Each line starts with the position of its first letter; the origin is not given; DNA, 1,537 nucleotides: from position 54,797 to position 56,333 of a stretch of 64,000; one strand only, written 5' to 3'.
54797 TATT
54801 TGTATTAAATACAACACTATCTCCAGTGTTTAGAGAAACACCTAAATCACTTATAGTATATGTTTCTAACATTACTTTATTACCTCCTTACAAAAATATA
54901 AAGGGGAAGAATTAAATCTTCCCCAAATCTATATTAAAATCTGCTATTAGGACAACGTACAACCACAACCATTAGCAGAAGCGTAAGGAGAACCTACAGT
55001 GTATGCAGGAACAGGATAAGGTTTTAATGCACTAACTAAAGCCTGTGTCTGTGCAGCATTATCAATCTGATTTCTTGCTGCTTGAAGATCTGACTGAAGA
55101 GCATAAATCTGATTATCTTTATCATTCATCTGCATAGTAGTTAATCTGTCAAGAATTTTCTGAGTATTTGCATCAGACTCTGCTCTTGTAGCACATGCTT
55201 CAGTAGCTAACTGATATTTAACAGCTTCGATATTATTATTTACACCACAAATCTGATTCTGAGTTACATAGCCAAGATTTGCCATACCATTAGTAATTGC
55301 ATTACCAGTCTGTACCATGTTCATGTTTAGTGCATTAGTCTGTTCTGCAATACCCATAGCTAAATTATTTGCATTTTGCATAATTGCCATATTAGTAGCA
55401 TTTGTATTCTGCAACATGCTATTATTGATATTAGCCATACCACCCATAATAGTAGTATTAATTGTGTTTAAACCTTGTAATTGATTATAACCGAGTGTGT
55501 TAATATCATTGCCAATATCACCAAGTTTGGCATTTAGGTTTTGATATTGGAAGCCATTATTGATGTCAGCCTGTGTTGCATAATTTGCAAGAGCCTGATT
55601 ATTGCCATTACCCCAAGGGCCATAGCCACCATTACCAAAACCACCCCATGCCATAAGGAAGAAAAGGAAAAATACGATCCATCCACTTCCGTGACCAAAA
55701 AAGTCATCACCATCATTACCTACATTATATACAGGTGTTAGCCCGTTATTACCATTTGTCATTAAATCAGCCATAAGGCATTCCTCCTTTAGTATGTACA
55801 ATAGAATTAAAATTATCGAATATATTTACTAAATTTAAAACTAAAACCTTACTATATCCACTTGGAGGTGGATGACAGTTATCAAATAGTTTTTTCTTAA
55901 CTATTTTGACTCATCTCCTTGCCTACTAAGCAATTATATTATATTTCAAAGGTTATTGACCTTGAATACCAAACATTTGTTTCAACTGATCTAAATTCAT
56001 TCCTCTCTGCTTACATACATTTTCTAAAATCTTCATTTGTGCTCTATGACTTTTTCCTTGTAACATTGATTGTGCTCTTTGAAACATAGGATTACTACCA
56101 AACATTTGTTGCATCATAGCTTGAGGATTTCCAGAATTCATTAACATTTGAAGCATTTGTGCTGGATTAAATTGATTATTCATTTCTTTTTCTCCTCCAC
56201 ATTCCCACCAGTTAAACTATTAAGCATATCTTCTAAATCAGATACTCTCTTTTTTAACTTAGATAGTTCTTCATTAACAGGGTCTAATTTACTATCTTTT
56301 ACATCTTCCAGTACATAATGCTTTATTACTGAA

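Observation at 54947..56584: Cluster of Gln/Asn/Met-rich, prion-like low-complexity proteins immediately after the tape measure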

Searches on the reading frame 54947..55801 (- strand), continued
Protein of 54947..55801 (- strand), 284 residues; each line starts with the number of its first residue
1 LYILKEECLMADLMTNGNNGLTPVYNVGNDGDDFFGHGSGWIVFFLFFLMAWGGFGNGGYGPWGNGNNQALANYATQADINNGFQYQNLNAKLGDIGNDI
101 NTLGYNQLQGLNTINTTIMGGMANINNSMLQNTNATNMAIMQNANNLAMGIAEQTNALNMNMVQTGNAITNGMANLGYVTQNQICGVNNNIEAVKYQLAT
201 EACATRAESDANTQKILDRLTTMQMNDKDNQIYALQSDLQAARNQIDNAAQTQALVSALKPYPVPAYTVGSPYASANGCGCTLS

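Call 102: search_dna_similar(query=P0098, collection=phages, mode=protein, max_evalue=0.00001, max_rows=60)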
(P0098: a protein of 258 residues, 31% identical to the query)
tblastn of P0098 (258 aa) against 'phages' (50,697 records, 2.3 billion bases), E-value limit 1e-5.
Records with a match: 44; places in all: 44; records where one place covers at least 80% of the query: 23.
Best place of each record, by identity: 60-80% 6; <60% 38.
By first word of the organism name: Bacteriophage 22; uncultured 10; Dulem 5; Clostridium 4; bajarodcaudo 2; Butyrivibrio 1.
By host as written in the record: - 33; Varecia variegata 2; Propithecus coquereli 2; Clostridium perfringens 2; Peromyscus fraterculus 1; Eulemur fulvus collaris 1; Clostridium perfringens 012 1; Butyrivibrio fibrisolvens DSM 3071 1; and 1 more.
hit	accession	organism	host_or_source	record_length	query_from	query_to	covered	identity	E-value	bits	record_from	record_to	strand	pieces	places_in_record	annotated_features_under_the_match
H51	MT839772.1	Bacteriophage sp.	human fecal samples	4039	7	258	98%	75.3%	6e-116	365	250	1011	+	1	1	record has no annotation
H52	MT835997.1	Bacteriophage sp.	human fecal samples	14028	6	258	98%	72.3%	1e-109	352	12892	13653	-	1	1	record has no annotation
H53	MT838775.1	Bacteriophage sp.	human fecal samples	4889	7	244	92%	76.1%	1e-109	351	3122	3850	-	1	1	record has no annotation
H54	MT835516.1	Bacteriophage sp.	human fecal samples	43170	1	246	95%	72.5%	7e-99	321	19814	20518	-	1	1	record has no annotation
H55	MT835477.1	Bacteriophage sp.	human fecal samples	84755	1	256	99%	67.4%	5e-99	322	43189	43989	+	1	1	record has no annotation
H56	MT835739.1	Bacteriophage sp.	human fecal samples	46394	7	258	98%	67.8%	8e-99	321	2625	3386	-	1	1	record has no annotation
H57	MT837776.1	Bacteriophage sp.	human fecal samples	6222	7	256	97%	59.8%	7e-84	278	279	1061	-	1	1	record has no annotation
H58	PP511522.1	Dulem virus 35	Varecia variegata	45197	4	258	99%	46.1%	9e-53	189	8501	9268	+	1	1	hypothetical protein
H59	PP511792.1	Dulem virus 33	Propithecus coquereli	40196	27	252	88%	48.5%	2e-47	174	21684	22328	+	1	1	hypothetical protein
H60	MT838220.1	Bacteriophage sp.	human fecal samples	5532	1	254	98%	43.0%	2e-52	188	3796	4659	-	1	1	record has no annotation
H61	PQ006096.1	bajarodcaudo virus 5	Peromyscus fraterculus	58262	16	247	90%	45.8%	5e-49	178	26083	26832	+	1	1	hypothetical protein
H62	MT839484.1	Bacteriophage sp.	human fecal samples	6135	4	258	99%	39.1%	9e-43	160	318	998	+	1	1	record has no annotation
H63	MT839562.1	Bacteriophage sp.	human fecal samples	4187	56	244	73%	44.4%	5e-43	160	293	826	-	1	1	record has no annotation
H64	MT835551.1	Bacteriophage sp.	human fecal samples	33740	70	253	71%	45.4%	1e-34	137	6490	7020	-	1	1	record has no annotation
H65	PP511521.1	Dulem virus 36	Varecia variegata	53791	1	258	100%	31.9%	5e-22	100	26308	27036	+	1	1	hypothetical protein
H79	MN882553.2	Butyrivibrio virus Ceridwen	Butyrivibrio fibrisolvens DSM 3071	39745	82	258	69%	34.2%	4e-13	74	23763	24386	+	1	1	hypothetical protein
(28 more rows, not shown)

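Call 103: get_annotated_region(hit=H79, flank=7000)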
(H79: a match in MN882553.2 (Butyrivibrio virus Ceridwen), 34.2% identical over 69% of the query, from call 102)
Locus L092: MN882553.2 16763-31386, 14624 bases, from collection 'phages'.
description: Butyrivibrio virus Ceridwen, complete genome.
organism: Butyrivibrio virus Ceridwen (NCBI taxid 2696359)
taxonomy: Viruses; Duplodnaviria; Heunggongvirae; Uroviricota; Caudoviricetes
host: Butyrivibrio fibrisolvens DSM 3071; source: -; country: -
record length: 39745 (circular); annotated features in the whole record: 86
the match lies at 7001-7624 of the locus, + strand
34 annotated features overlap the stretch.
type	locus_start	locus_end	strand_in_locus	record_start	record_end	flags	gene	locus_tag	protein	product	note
repeat_region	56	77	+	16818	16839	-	-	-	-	-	Score 52: 20/22 (90%25) matches%2C 0 gaps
CDS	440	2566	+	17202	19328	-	-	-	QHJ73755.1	hypothetical protein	Hypothetical coding region with unknown function. ORF predicted by Phanotate-v1.1.2, Prodigal-v2.6.3.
CDS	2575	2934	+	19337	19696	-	-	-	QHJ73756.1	hypothetical protein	Hypothetical coding region with unknown function. ORF predicted by GeneMarkS-2, Glimmer3, Phanotate-v1.1.2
CDS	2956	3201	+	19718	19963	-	-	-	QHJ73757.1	hypothetical protein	Hypothetical coding region with unknown function. ORF predicted by GeneMarkS-2, Glimmer3, Phanotate-v1.1.2, ...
regulatory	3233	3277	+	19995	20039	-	-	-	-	terminator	Predicted by FindTerm v2.8.1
CDS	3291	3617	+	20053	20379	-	-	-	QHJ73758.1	hypothetical protein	Hypothetical coding region with unknown function. ORF predicted by Phanotate-v1.1.2, Prodigal-v2.6.3. Alternative ORF ...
CDS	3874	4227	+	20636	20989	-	-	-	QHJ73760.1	hypothetical protein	Hypothetical coding region with unknown function. ORF predicted by GeneMarkS-2, Glimmer3, Phanotate-v1.1.2, ...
CDS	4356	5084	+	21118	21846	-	-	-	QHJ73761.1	hypothetical protein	Pfam endo-beta-N-acetylglucosaminidase domain 17-157bp (PF01832.20), putative peptidoglycan binding domain 1 184-239bp ...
regulatory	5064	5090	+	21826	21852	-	-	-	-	promoter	promoter predicted by PhagePromoter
CDS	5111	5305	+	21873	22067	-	-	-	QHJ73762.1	hypothetical protein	Hypothetical coding region with unknown function. ORF predicted by GeneMarkS-2, Glimmer3, Phanotate-v1.1.2, ...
CDS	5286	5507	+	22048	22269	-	-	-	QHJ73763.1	hypothetical protein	Hypothetical coding region with unknown function. ORF predicted by Phanotate-v1.1.2, Prodigal-v2.6.3, starting with ...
regulatory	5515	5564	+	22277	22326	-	-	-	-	terminator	Predicted by FindTerm v2.8.1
CDS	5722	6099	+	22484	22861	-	-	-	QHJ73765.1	hypothetical protein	Similar to unchracterised hypothetical protein in Geobacillus phage GBK2 (VOG5369, YP_009010506.1). ORF predicted by ...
CDS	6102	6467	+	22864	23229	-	-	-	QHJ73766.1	hypothetical protein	Hypothetical coding region with unknown function. ORF predicted by GeneMarkS-2, Glimmer3, Phanotate-v1.1.2, ...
CDS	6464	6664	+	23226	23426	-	-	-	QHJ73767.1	hypothetical protein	Hypothetical coding region with unknown function. ORF predicted by GeneMarkS-2, Phanotate-v1.1.2, Prodigal-v2.6.3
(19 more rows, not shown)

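Call 116: fold_search(model_id=the predicted structure, library=viral)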
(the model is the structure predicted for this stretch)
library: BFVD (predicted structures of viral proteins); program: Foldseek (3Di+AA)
matches with E <= 10: 0; with E <= 0.001: 0
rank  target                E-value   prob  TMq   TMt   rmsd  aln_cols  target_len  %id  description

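Call 117: fold_search(model_id=the predicted structure, library=pdb)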
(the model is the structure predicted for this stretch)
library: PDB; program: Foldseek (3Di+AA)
matches with E <= 10: 0; with E <= 0.001: 0
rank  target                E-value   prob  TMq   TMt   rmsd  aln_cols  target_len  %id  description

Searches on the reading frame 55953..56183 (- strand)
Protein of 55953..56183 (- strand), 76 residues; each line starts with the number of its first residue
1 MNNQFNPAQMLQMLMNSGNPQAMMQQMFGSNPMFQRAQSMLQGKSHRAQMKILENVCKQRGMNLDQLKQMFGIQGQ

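Call 3: search_protein_families(library=pfam, proteins=[window:55953-56183:-], max_evalue=0.1)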
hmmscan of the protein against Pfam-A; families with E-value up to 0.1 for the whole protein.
window:55953-56183:- (76 aa): 1 family
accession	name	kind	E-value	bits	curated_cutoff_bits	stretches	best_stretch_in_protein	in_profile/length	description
PF17898.6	GerD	-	0.008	16.6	29.5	1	8-51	47-90/114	Spore germination GerD central core domain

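Call 4: search_protein_families(library=phrogs, proteins=[window:55953-56183:-], max_evalue=0.1)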
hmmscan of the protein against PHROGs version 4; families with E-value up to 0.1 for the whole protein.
window:55953-56183:- (76 aa): 0 families

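Call 21: search_protein_families(library=ncbifam, proteins=[window:55953-56183:-], max_evalue=1)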
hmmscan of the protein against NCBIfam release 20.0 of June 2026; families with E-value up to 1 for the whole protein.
window:55953-56183:- (76 aa): 1 family
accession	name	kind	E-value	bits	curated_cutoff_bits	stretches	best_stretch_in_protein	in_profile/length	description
NF040801.1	spore_GerD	equivalog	0.071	12.6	100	1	8-51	106-149/174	spore germination lipoprotein GerD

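Call 22: search_protein_families(library=padloc, proteins=[window:55953-56183:-], max_evalue=1)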
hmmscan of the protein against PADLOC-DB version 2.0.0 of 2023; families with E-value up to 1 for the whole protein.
window:55953-56183:- (76 aa): 0 families

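Call 27: search_dna_similar(query=window:55953-56183:-, collection=phages, mode=protein, max_evalue=0.01, max_rows=60)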
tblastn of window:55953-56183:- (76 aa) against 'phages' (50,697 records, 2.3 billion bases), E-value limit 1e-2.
Records with a match: 10; places in all: 10; records where one place covers at least 80% of the query: 8.
Best place of each record, by identity: <60% 10.
By first word of the organism name: Clostridium 6; Bacteriophage 3; bajarodcaudo 1.
By host as written in the record: Clostridium perfringens 3; - 3; Clostridium perfringens 2589 1; Clostridium perfringens 012 1; Clostridium perfringens JCM 1290 1; Peromyscus fraterculus 1.
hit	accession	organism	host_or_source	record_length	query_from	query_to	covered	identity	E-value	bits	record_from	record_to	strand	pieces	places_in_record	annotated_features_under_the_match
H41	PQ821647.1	Clostridium phage HMD-PC1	Clostridium perfringens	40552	3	74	95%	43.4%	4e-8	53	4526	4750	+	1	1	hypothetical protein (x2)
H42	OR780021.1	Clostridium phage XP41-N3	Clostridium perfringens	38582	3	74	95%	43.4%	6e-8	53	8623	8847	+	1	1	hypothetical protein (x2)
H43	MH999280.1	Clostridium phage CPD1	Clostridium perfringens 2589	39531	3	74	95%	43.4%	2e-7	51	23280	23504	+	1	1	hypothetical protein (x2)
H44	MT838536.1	Bacteriophage sp.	human fecal samples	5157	5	70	87%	47.0%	2e-9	57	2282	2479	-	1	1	record has no annotation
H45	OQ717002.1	Clostridium phage vB_CpeS-17DYC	Clostridium perfringens 012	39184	3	74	95%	42.1%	1e-7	52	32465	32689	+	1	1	hypothetical protein (x2)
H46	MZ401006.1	Clostridium phage CPQ4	Clostridium perfringens JCM 1290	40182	3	74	95%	40.0%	4e-8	53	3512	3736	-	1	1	hypothetical protein (x2)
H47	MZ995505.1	Clostridium phage vB_CpeP_PMQ04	Clostridium perfringens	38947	17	74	76%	47.5%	1e-7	52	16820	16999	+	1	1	hypothetical protein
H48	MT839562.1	Bacteriophage sp.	human fecal samples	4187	11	73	83%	42.9%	6e-8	53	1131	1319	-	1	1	record has no annotation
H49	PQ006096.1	bajarodcaudo virus 5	Peromyscus fraterculus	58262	6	74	91%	35.5%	7e-6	47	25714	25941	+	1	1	hypothetical protein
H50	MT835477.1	Bacteriophage sp.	human fecal samples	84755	11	67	75%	36.1%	6e-3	39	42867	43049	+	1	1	record has no annotation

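Call 87: search_protein_families(library=pfam, alignment_id=A9, max_evalue=1)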
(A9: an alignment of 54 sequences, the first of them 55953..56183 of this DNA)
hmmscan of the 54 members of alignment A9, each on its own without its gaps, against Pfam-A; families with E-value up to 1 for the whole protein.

A. member 1, window:55953-56183:- (76 aa): 1 family
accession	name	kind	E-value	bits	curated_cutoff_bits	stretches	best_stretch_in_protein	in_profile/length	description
PF17898.6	GerD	-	0.008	16.6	29.5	1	8-51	47-90/114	Spore germination GerD central core domain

B. families by the number of members that match (of 54 scanned): 114 families (the first 25 are shown)
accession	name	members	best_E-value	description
PF09280.16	XPC-binding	5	0.092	XPC-binding domain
PF09312.16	SurA_N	4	0.0037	SurA N-terminal domain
PF05698.19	Trigger_C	4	0.025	Bacterial trigger factor protein (TF) C-terminus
PF13384.12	HTH_23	4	0.057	Homeodomain-like domain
PF13551.12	HTH_29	3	0.0087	Winged helix-turn helix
PF18114.7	Suv3_N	3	0.036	Suv3 helical N-terminal domain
PF24669.2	Ddi2_HDD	3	0.054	Ddi2 HDD domain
PF18401.7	Thioredoxin_13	2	0.004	Thioredoxin-like domain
PF22333.2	Ago_PAZ_arc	2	0.0069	Argonaute, PAZ domain, archaea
PF17910.6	FeoB_Cyto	2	0.012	FeoB cytosolic helical domain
PF17830.6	STI1-HOP_DP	2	0.013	STI1/HOP, DP domain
PF08281.18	Sigma70_r4_2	2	0.015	Sigma-70, region 4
PF22106.1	NGO1945_C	2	0.016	NGO1945 C-terminal domain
PF00570.28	HRDC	2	0.021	HRDC domain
PF23577.1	LysM_RLK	2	0.024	LysM domain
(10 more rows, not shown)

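Call 88: search_solved_structures(query=A9, max_evalue=5)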
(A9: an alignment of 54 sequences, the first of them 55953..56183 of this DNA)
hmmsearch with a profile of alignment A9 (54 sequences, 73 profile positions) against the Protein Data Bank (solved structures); distinct sequences matched with E-value up to 5: 24.
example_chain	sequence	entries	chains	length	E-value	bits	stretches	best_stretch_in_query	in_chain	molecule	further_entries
7bqq_A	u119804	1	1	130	9.4e-06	28.8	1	19-70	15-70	Gogy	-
8j07_10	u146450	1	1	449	0.0024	21.1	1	11-65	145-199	Dynein regulatory complex protein 10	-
2xny_M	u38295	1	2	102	0.0032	20.7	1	10-64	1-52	M PROTEIN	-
2oto_A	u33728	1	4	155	0.0075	19.5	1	10-64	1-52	M protein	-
8cgs_A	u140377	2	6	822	0.18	15.1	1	9-58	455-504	Arsenite oxidase subunit AioA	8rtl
8rtl_G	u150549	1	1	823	0.18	15.1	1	9-58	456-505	Arsenite oxidase subunit AioA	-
8cff_A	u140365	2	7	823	0.18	15.1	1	9-58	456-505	Arsenite oxidase subunit AioA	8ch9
8ch9_G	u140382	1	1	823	0.18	15.1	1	9-58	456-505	Arsenite oxidase subunit AioA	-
8rtl_E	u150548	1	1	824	0.18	15.1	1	9-58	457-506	Arsenite oxidase subunit AioA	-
8rtm_A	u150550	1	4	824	0.18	15.1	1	9-58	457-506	Arsenite oxidase subunit AioA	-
1g8j_A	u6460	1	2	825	0.18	15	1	9-58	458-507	ARSENITE OXIDASE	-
1g8k_A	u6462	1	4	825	0.18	15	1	9-58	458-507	ARSENITE OXIDASE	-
8i4m_S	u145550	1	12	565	0.27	14.5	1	12-65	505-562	Portal protein(gp 16) of the cyanophage P-SCSP1u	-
9zn4_A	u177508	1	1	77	0.34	14.2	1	17-62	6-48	Nif11 domain-containing protein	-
9jua_A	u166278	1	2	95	0.76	13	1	39-67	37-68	Enhancer of yellow 2b transcription factor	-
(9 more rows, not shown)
